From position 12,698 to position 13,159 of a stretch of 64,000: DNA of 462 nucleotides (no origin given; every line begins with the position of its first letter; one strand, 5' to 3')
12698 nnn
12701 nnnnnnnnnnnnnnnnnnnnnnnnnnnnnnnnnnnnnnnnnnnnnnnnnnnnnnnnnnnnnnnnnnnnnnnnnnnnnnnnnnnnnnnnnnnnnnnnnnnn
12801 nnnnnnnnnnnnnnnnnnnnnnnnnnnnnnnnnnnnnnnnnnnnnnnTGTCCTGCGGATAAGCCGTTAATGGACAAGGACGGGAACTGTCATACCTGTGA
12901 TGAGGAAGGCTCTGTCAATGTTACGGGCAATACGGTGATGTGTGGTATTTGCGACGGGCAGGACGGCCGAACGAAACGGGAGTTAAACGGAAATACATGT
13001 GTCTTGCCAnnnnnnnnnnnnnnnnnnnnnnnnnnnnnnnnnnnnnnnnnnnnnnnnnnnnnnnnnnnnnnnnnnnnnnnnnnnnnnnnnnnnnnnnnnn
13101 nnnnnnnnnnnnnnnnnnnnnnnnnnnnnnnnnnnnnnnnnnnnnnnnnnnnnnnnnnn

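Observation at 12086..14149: Type IV pilin fused to a giant cysteine-rich tandem-repeat module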

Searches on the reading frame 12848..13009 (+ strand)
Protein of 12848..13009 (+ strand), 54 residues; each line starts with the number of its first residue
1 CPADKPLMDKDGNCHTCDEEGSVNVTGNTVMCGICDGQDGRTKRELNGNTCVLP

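Call 76: search_protein_representatives(alignment_id=A3)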
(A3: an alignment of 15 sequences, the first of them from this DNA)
Query: 15 sequences, 48 profile positions. Proteins with E-value up to 0.001 (for the whole library): 383; up to 1e-10: 208; up to 1e-30: 69. The best 150 are listed.
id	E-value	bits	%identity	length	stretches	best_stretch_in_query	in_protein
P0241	1.7e-215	713.0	-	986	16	1-47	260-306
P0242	2.1e-152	511.0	-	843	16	1-48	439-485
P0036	2.7e-132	446.7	-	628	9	1-48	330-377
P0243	2.1e-113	386.2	-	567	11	1-47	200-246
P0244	2.2e-110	376.5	-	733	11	1-48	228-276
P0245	3.3e-105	360.0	-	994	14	1-47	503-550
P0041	7.7e-93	320.4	-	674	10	1-48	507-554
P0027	1.5e-79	277.8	-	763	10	1-47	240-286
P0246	1.6e-79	277.8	-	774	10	1-48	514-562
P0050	9.0e-78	272.1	-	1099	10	1-48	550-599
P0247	1.2e-77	271.8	-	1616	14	1-46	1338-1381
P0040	2.1e-75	264.6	-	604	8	1-48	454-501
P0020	3.9e-75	263.7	-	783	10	1-47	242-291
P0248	9.6e-75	262.4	-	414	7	1-48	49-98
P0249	3.6e-74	260.6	-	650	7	1-47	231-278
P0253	1.9e-67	239.1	-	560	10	1-48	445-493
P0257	2.0e-64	229.4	-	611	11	1-47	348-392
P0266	2.9e-54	196.9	-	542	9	1-41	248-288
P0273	1.8e-47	175.1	-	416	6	1-41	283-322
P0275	1.2e-43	162.9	-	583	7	1-47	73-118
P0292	5.7e-32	125.5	-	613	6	1-39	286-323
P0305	3.6e-27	110.1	-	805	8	1-46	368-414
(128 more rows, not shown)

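Call 78: list_cluster_members(proteins=[P0242, P0247, P0253, P0257, P0266, P0273, P0275, P0245, P0305, P0292])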
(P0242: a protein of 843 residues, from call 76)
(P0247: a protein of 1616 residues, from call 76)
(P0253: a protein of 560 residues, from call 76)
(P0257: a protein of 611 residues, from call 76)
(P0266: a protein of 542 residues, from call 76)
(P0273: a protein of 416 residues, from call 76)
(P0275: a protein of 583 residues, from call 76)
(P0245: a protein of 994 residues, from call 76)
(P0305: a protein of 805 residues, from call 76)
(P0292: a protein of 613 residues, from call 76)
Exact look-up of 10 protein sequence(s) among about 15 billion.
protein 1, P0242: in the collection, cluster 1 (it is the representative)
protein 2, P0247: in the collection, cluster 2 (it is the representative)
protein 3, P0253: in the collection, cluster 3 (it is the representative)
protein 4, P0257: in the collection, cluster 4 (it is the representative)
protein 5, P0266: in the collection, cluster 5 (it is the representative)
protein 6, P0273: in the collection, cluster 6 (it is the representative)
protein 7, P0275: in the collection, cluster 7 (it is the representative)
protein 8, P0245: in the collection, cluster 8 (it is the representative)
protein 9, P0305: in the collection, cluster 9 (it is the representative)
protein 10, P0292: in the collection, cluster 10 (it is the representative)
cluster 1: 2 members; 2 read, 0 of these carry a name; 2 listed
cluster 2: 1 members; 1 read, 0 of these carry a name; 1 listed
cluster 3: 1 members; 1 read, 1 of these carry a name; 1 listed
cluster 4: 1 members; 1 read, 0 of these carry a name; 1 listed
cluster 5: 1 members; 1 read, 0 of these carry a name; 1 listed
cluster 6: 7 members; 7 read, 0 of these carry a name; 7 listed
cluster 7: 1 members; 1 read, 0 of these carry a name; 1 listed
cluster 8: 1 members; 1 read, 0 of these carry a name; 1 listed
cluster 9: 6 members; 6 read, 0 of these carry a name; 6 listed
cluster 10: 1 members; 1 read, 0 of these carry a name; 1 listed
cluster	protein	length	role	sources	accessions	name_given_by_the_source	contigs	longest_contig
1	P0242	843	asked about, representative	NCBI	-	-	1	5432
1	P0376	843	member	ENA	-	-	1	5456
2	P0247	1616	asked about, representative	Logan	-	-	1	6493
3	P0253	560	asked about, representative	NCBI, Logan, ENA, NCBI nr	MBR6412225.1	MAG: hypothetical protein IKS41_03575 [Alphaproteobacteria bacterium] | hypothetical protein [Alphaproteobacteria bacterium]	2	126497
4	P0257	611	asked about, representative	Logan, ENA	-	-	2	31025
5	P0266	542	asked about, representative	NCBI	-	-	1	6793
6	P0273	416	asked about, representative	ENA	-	-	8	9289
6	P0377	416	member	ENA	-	-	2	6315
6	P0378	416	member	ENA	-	-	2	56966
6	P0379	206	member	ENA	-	-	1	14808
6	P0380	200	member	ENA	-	-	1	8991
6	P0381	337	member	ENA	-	-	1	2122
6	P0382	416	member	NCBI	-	-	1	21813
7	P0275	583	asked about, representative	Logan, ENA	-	-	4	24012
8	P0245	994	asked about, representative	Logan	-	-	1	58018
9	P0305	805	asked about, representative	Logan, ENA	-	-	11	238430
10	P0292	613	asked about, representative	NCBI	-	-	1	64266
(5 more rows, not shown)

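Call 79: find_encoding_contigs(protein=P0305, flank=10000, max_places=2)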
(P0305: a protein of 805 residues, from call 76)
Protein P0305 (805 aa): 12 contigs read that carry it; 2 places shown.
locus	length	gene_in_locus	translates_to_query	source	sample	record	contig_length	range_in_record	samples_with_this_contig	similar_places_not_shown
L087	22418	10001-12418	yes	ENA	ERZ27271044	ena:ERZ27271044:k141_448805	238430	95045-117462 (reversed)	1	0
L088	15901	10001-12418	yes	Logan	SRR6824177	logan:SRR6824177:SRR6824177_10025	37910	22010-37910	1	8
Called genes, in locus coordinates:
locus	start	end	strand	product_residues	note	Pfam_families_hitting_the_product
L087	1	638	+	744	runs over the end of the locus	PF13491:FtsK_4TM, PF17854:FtsK_alpha, PF01580:FtsK_SpoIIIE, PF09397:FtsK_gamma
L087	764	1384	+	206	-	PF03548:LolA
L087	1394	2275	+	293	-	PF13606:Ank_3 (faint), PF12796:Ank_2 (weak), PF13637:Ank_4 (faint), PF13857:Ank_5 (faint), PF00023:Ank (faint)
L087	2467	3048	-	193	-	PF00486:Trans_reg_C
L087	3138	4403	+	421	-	PF04413:Glycos_transf_N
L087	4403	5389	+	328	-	PF02606:LpxK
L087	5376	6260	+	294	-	PF03279:Lip_A_acyltrans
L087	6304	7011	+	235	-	PF01728:FtsJ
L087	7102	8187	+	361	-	PF01189:Methyltr_RsmB-F, PF01209:Ubie_methyltran (weak), PF13649:Methyltransf_25 (weak), PF13847:Methyltransf_31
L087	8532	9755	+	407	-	PF03349:Toluene_X, PF13505:OMP_b-brl (weak)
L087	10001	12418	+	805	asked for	-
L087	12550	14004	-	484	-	PF02934:GatB_N, PF02637:GatB_Yqey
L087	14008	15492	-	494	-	PF01425:Amidase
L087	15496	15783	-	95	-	PF02686:GatC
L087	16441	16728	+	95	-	-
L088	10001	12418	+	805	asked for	-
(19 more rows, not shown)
